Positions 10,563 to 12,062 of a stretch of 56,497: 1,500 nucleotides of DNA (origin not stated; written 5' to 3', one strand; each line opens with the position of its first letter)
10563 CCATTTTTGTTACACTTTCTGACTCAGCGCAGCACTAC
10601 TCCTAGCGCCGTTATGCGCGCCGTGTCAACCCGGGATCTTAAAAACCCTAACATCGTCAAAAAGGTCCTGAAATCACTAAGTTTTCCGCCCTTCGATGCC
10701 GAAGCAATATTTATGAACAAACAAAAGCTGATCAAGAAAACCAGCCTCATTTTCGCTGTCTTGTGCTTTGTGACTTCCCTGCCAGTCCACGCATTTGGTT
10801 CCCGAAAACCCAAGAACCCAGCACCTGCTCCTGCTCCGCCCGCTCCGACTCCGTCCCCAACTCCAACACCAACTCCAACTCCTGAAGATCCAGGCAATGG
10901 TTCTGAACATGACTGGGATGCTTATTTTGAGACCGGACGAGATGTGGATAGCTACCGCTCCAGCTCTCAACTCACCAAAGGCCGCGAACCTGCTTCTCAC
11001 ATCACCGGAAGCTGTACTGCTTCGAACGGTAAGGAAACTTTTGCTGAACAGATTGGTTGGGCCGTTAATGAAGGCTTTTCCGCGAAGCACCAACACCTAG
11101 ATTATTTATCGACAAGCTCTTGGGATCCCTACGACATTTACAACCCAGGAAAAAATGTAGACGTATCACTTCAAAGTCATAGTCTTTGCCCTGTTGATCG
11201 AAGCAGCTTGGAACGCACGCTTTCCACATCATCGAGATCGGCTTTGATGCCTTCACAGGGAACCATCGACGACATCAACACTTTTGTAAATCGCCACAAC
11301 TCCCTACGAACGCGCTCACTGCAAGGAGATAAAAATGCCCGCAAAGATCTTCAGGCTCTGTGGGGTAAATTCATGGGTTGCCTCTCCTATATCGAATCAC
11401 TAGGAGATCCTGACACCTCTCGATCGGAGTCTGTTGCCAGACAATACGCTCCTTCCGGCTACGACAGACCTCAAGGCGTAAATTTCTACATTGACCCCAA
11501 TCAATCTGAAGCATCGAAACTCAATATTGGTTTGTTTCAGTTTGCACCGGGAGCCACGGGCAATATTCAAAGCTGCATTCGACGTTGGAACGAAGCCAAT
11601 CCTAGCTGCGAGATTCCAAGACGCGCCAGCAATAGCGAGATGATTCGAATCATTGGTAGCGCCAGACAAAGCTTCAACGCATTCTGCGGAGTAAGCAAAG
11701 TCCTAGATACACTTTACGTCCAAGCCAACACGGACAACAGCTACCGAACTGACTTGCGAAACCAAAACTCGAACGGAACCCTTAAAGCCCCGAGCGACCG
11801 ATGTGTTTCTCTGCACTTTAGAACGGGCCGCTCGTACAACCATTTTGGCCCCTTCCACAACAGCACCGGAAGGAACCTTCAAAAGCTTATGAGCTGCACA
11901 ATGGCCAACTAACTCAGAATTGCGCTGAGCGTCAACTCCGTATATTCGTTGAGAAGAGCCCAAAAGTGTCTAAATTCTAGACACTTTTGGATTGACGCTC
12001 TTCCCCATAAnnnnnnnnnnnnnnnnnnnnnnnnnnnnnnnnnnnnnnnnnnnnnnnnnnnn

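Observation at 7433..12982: Two paralogous gene pairs placed back-to-back, with opposite strands and swapped internal order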

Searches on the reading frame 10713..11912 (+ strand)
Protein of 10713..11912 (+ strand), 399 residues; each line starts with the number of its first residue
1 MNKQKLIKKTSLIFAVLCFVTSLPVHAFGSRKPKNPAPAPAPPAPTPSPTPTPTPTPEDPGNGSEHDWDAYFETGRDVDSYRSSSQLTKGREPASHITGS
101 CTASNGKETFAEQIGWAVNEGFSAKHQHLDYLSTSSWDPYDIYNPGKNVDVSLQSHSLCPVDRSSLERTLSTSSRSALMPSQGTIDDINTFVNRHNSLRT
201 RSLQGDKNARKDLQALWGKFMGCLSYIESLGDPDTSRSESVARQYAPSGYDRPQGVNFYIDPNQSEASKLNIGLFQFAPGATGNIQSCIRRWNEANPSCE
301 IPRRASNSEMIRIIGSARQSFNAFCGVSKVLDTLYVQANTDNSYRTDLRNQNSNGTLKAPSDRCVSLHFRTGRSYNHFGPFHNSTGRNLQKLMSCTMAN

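Call 5: search_protein_families(library=pfam, proteins=[window:10713-11912:+], max_evalue=1)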
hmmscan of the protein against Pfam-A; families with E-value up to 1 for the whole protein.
window:10713-11912:+ (399 aa): 1 family
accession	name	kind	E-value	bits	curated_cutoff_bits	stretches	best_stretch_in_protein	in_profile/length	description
PF04625.18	DEC-1_N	-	0.55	9.6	29.2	1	36-62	120-146/403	DEC-1 protein, N-terminal region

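Call 6: search_protein_families(library=ncbifam, proteins=[window:10713-11912:+], max_evalue=1)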
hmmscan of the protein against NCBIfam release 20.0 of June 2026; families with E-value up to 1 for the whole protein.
window:10713-11912:+ (399 aa): 2 families
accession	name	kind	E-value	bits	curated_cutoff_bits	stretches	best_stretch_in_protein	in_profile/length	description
NF033930.1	pneumo_PspA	exception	0.0022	16.8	850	1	32-120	359-448/659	pneumococcal surface protein A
NF033845.1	MSCRAMM_ClfB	exception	0.0037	15.3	999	1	33-84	551-602/871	MSCRAMM family adhesin clumping factor ClfB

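Call 67: search_protein_families(library=phrogs, proteins=[window:10713-11912:+], max_evalue=0.1)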
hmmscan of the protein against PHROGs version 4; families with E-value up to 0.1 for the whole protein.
window:10713-11912:+ (399 aa): 3 families
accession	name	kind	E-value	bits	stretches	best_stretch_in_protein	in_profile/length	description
phrog_13568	-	unknown function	0.011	17.6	1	32-60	7-34/93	-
phrog_34543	-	head and packaging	0.042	14.5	0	20-60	57-97/227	virion structural protein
phrog_3547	-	tail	0.065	11.9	1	22-91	1022-1066/1767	tail length tape measure protein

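Call 68: search_protein_families(library=padloc, proteins=[window:10713-11912:+], max_evalue=0.1)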
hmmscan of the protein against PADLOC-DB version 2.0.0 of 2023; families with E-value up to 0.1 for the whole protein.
window:10713-11912:+ (399 aa): 0 families
